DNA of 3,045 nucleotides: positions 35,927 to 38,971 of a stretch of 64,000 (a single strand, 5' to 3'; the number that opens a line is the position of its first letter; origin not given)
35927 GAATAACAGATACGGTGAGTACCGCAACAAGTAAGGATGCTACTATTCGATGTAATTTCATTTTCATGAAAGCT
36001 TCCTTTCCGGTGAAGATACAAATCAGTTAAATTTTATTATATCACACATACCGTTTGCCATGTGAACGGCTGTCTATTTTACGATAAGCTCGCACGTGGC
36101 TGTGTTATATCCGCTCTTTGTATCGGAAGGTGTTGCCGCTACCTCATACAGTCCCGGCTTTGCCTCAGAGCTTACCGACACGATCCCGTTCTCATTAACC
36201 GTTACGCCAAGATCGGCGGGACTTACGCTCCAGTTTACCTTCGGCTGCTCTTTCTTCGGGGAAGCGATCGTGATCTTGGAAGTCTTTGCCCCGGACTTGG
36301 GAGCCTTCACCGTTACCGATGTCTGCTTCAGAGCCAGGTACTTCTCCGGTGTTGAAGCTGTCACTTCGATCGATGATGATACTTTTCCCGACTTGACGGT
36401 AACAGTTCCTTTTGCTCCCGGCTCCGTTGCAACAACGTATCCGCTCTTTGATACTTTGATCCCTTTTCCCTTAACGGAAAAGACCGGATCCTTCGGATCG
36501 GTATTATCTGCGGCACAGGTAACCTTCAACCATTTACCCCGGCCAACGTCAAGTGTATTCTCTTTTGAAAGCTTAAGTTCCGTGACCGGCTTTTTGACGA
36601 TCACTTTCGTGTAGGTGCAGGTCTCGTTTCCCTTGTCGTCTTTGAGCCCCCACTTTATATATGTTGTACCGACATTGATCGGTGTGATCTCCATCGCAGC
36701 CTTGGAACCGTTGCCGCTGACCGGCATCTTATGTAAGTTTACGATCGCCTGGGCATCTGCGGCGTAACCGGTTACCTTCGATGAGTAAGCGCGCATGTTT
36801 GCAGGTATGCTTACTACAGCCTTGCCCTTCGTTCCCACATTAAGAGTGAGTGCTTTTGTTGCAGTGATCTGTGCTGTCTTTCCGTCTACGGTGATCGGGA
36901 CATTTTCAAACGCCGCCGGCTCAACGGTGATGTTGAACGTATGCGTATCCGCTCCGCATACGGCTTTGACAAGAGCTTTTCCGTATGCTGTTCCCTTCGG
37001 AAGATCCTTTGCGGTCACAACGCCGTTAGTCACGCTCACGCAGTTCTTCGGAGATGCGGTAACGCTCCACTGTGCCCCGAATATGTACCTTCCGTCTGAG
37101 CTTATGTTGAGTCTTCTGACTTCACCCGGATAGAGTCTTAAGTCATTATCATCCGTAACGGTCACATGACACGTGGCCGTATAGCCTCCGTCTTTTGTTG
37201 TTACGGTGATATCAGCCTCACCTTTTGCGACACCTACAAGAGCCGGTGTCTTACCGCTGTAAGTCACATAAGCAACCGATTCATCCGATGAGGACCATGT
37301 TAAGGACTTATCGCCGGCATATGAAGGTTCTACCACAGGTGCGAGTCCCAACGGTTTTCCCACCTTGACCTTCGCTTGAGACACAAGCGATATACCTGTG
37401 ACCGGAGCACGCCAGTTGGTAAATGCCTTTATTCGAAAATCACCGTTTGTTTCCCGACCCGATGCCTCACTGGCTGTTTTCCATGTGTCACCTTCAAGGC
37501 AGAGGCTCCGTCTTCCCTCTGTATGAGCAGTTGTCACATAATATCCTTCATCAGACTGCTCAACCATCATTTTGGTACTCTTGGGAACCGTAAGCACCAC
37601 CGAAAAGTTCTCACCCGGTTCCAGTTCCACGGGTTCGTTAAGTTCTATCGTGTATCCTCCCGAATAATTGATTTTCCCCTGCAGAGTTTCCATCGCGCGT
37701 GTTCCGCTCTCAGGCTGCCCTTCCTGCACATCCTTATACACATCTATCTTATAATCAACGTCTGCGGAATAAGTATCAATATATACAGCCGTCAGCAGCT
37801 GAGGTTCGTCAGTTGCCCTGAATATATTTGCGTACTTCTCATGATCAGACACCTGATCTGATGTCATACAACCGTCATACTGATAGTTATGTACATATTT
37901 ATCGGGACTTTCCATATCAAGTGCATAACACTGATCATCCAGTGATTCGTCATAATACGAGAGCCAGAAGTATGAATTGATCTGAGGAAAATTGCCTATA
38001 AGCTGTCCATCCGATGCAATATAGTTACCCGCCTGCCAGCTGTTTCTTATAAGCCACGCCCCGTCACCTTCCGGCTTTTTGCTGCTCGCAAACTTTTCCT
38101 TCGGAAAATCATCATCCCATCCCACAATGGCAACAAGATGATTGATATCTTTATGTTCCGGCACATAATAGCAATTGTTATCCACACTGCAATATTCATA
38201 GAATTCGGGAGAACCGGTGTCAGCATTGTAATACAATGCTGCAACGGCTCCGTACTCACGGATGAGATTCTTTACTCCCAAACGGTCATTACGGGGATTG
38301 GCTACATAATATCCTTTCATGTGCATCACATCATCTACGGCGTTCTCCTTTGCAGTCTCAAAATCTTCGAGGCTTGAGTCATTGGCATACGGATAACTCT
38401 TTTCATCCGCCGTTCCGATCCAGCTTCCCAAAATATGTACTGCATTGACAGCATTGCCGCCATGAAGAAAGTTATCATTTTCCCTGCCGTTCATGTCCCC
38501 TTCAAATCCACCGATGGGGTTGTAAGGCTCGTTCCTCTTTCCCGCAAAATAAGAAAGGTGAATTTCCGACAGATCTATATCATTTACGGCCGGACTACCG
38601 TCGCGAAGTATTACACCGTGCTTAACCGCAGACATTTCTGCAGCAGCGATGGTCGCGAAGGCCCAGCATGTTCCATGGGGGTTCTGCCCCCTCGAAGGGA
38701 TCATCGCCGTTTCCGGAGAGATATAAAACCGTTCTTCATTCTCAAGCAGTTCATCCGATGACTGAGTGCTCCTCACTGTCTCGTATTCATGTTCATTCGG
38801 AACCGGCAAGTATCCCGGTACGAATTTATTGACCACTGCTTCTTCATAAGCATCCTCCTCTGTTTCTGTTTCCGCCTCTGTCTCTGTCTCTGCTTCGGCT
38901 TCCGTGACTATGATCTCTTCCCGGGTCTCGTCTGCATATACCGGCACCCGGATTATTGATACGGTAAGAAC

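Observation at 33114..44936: Four tandem, tightly coupled paralogs of a secreted papain-like peptidase fused to Ig-like domains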

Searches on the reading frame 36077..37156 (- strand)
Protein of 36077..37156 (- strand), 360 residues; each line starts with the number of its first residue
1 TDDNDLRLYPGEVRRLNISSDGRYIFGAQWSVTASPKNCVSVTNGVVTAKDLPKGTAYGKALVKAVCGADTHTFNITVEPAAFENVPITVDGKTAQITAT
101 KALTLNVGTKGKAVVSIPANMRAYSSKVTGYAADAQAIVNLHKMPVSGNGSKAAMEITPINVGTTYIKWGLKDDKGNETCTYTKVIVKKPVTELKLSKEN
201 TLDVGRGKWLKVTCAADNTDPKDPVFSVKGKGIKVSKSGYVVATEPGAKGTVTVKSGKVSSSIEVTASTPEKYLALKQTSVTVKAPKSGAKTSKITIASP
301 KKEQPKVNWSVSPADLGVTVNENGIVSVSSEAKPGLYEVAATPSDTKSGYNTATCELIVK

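Call 47: find_homologous_proteins(query=window:36077-37156:-, max_evalue=0.001)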
Query window:36077-37156:- (360 aa): 11 proteins with E <= 0.001 among 8000 candidates.
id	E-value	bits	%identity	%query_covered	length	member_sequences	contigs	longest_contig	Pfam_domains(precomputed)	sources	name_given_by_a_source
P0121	2.0e-98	348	77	60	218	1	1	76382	-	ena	-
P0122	1.7e-84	302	62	71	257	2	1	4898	-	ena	-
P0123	2.5e-71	259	46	91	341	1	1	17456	-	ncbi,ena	-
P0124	4.6e-67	245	43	100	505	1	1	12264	PF21461.4,PF02368.25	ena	-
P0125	1.3e-50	191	40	99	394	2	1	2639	-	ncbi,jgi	jgi:hypothetical protein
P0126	6.1e-50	188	39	99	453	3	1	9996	PF02368.25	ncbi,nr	ncbi:MAG: Ig domain-containing protein, partial [Lachnospiraceae bacterium]|nr:Ig domain-containing 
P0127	1.1e-49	188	38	99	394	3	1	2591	-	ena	-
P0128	3.8e-46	176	41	73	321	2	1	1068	-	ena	-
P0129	1.8e-39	154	50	53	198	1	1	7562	-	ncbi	-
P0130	2.0e-39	154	36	79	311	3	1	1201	-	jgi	jgi:hypothetical protein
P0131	4.2e-37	146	40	69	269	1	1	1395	-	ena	-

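Call 48: find_encoding_contigs(protein=P0124, flank=6000, max_places=2)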
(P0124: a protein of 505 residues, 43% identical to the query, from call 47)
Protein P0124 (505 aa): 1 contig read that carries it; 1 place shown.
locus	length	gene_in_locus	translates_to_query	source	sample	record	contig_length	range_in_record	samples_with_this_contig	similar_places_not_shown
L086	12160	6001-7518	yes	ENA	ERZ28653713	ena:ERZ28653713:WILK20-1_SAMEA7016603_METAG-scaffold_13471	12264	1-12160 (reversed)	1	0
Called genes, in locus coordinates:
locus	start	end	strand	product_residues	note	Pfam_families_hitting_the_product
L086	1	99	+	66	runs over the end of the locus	?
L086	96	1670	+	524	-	PF02368:Big_2, PF22359:Big-like (weak), PF26182:Ig_NUP210_5th (weak), PF26918:Ig_Eae (weak)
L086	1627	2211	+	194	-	-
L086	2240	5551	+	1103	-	PF01841:Transglut_core, PF09479:Flg_new, PF26918:Ig_Eae (faint), PF02368:Big_2, PF25354:Ig_NUP210_16th (weak)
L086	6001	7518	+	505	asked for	PF02368:Big_2, PF21461:HL_N-beta (weak)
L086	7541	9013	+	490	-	PF25390:WD40_RLD, PF13540:RCC1_2 (faint)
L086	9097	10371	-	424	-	PF01609:DDE_Tnp_1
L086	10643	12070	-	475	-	PF01637:ATPase_2, PF13173:AAA_14 (weak)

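Call 49: find_encoding_contigs(protein=P0123, flank=6000, max_places=2)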
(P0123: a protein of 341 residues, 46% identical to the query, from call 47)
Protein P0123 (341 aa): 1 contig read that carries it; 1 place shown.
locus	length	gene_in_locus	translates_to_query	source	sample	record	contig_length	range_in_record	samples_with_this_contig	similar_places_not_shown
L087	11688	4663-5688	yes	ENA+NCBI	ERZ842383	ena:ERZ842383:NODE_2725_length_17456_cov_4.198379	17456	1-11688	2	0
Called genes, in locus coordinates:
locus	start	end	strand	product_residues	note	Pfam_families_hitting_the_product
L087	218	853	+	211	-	PF08011:PDDEXK_9 (weak)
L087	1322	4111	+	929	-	PF02368:Big_2, PF25354:Ig_NUP210_16th (faint), PF21461:HL_N-beta (faint), PF22359:Big-like (faint), PF26182:Ig_NUP210_5th (faint), PF26918:Ig_Eae (faint), PF02368:Big_2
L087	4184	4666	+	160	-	-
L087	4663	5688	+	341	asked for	-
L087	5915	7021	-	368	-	PF00392:GntR, PF00155:Aminotran_1_2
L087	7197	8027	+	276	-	PF08543:Phos_pyr_kin, PF00294:PfkB (weak)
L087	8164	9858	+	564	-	PF00072:Response_reg, PF00990:GGDEF, PF00563:EAL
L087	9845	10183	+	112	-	PF01627:Hpt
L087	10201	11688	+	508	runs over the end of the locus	PF06419:COG6_N (faint), PF04949:Transcrip_act (faint), PF10368:YkyA (faint), PF00015:MCPsignal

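Call 52: search_protein_families(library=pfam, proteins=[window:36077-37156:-], max_evalue=0.01)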
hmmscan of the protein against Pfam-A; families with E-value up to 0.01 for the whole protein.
window:36077-37156:- (360 aa): 0 families

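Call 77: predict_structure(alignment_id=A3)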
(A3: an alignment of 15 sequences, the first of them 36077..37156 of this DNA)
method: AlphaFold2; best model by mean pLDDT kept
length: 360 residues; sequences in the alignment: 15
mean_pLDDT: 91.0   pTM: 0.81
mean pLDDT of the five models: 91.0, 90.6, 90.5, 89.7, 89.6
residues with pLDDT >= 90: 271; 70-90: 81; 50-70: 7; < 50: 1
segments of 3 or more residues with pLDDT < 50: none
pLDDT, mean of each block of 10 residues (from residue 1): 79 88 83 95 93 91 90 93 85 92 93 95 90 75 92 94 92 93 93 86 94 88 92 94 95 93 95 94 91 92 89 91 95 93 93 95
secondary structure, 60 per line:
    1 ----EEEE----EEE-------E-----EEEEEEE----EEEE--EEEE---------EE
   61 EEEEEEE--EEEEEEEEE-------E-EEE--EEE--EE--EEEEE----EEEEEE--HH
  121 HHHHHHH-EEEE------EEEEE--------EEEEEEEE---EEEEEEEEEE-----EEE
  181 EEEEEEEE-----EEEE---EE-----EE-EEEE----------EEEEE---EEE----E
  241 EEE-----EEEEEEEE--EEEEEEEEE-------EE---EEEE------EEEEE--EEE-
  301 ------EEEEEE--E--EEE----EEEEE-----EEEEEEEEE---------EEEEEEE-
elements in order: E5-8 E13-15 E29-35 E40-43 E46-49 E59-67 E70-78 E88-90 E93-95 E102-106 E111-116 H119-127 E129-132 E139-143 E152-159 E163-172 E178-188 E194-197 E211-214 E225-229 E233-235 E240-243 E249-256 E259-267 E280-283 E290-294 E297-299 E307-312 E318-320 E325-329 E335-343 E353-359

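Call 79: fold_search(model_id=the predicted structure, library=pdb)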
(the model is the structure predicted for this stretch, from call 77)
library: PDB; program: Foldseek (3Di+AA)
matches with E <= 10: 1938; with E <= 0.001: 501
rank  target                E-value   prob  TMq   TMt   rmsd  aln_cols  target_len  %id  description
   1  7r5k_10               1.1e-12  1.00  0.32  0.08  29.9       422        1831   13  Human nuclear pore complex (constricted) (released 2022-06-22)
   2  4x9f_B                8.8e-12  1.00  0.18  0.16  22.5       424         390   10  Crystal structure of Dscam1 isoform 6.9, N-terminal four Ig domains (released 2015-12-16)
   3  4x9f_A                1.4e-11  1.00  0.17  0.16  22.8       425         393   10  Crystal structure of Dscam1 isoform 6.9, N-terminal four Ig domains (released 2015-12-16)
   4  7cym_A                1.8e-11  1.00  0.22  0.20  37.3       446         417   10  Crystal structure of LI-Cadherin EC1-4 (released 2021-08-18)
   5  7ok5_A                1.8e-11  1.00  0.19  0.13  20.1       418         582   10  Crystal structure of mouse neurofascin 155 immunoglobulin domains (released 2022-12-14)
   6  4x9b_A                2.0e-11  1.00  0.17  0.16  22.6       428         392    9  Crystal structure of Dscam1 isoform 4.44, N-terminal four Ig domains (released 2015-12-16)
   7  5o5g                  2.0e-11  1.00  0.30  0.29  38.2       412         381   10  Robo1 Ig1 to 4 crystal form 1 (released 2018-01-17)
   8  1bih_A                2.2e-11  1.00  0.18  0.17  21.4       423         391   14  CRYSTAL STRUCTURE OF THE INSECT IMMUNE PROTEIN HEMOLIN: A NEW DOMAIN ARRANGEMENT WITH IMPLICATIONS FOR HOMOPHILIC ADHE (released 1998-10-14)
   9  7cym_B                2.6e-11  1.00  0.20  0.17  37.5       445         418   10  Crystal structure of LI-Cadherin EC1-4 (released 2021-08-18)
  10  7ol2_A                2.8e-11  1.00  0.31  0.22  25.2       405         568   12  Crystal structure of mouse contactin 1 immunoglobulin domains (released 2022-12-14)
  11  5k6w_A                3.0e-11  1.00  0.32  0.26  27.5       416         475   11  Sidekick-1 immunoglobulin domains 1-5 (released 2016-09-28)
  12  5erp_B                3.4e-11  1.00  0.25  0.22  36.0       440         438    9  Crystal structure of human Desmocollin-2 ectodomain fragment EC2-5 (released 2016-06-15)
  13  2v5s_B                3.7e-11  1.00  0.17  0.16  22.3       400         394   10  Structural basis for Dscam isoform specificity (released 2007-09-11)
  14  2v5m_A                3.7e-11  1.00  0.17  0.16  22.7       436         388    9  Structural basis for Dscam isoform specificity (released 2007-09-11)
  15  5z5k_A                4.1e-11  1.00  0.19  0.18  22.1       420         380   12  Structure of the DCC-Draxin complex (released 2018-06-20)
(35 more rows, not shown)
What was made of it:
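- On C. difficile cell-wall protein (Cwp) family / S-layer maturation protease: The C-terminal 360 aa fold as four Ig-like domains (calls 77, 79).
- The long Ig-like stalks resemble adhesin extenders (call 79).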

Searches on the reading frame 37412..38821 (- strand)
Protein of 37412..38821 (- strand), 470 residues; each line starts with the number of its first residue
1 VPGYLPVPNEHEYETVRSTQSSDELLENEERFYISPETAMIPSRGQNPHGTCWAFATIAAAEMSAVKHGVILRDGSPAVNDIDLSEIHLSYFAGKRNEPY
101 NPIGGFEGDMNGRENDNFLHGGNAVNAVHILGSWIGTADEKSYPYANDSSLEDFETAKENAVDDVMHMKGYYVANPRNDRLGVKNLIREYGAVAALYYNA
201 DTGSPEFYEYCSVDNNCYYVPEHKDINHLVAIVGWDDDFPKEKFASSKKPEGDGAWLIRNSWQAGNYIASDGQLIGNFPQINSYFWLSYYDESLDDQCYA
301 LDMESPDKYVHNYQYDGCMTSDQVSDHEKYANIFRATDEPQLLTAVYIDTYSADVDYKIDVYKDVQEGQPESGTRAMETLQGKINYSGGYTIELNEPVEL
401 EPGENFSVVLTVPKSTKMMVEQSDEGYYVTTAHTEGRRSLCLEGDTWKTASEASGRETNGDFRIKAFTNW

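Call 50: search_protein_representatives(protein=window:37412-38821:-)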
Query: 470 residues. Proteins with E-value up to 0.001 (for the whole library): 8324; up to 1e-10: 6090; up to 1e-30: 1568. The best 150 are listed.
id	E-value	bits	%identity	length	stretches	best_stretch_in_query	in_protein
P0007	6.1e-168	576.1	56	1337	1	3-469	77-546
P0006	4.3e-166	570.0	57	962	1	1-468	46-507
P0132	1.8e-143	495.4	54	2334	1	1-468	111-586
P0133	5.4e-138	477.4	54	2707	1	1-469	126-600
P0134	9.2e-133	460.1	52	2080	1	3-468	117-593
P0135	2.7e-130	451.9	46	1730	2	1-468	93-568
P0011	3.7e-128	444.9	51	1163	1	1-468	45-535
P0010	9.9e-120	417.1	50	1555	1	1-468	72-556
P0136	4.1e-119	415.1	49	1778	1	1-468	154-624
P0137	4.1e-100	352.4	46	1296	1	20-469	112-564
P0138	3.3e-76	273.6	42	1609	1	2-469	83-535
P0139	4.2e-76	273.2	41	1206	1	3-469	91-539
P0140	1.9e-72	261.2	44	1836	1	3-468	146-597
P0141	2.4e-71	257.6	42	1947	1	39-469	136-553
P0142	2.6e-70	254.2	42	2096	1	11-469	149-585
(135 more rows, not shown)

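Call 65: search_dna_similar(query=window:37412-38821:-, collection=plasmids, mode=protein, max_rows=12)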
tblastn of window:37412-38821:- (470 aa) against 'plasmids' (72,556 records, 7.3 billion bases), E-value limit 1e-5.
Records with a match: 2; places in all: 2; records where one place covers at least 80% of the query: 2.
Best place of each record, by identity: <60% 2.
By first word of the organism name: Methanosarcina 1; Monoglobus 1.
By predicted mobility (MOB-suite, as given by PLSDB): non-mobilizable 2.
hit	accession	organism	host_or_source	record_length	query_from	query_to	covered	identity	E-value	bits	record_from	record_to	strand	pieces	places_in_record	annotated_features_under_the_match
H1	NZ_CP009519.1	Methanosarcina vacuolata Z-761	-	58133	44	469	91%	29.7%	6e-25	116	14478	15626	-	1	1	lectin like domain-containing protein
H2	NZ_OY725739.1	Monoglobus pectinilyticus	-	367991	40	468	91%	27.9%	2e-15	87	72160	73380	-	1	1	lectin like domain-containing protein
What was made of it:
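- Tried and rejected: Plasmid or mobile origin: only two distant plasmid hits turned up, in Methanosarcina and Monoglobus (call 65).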
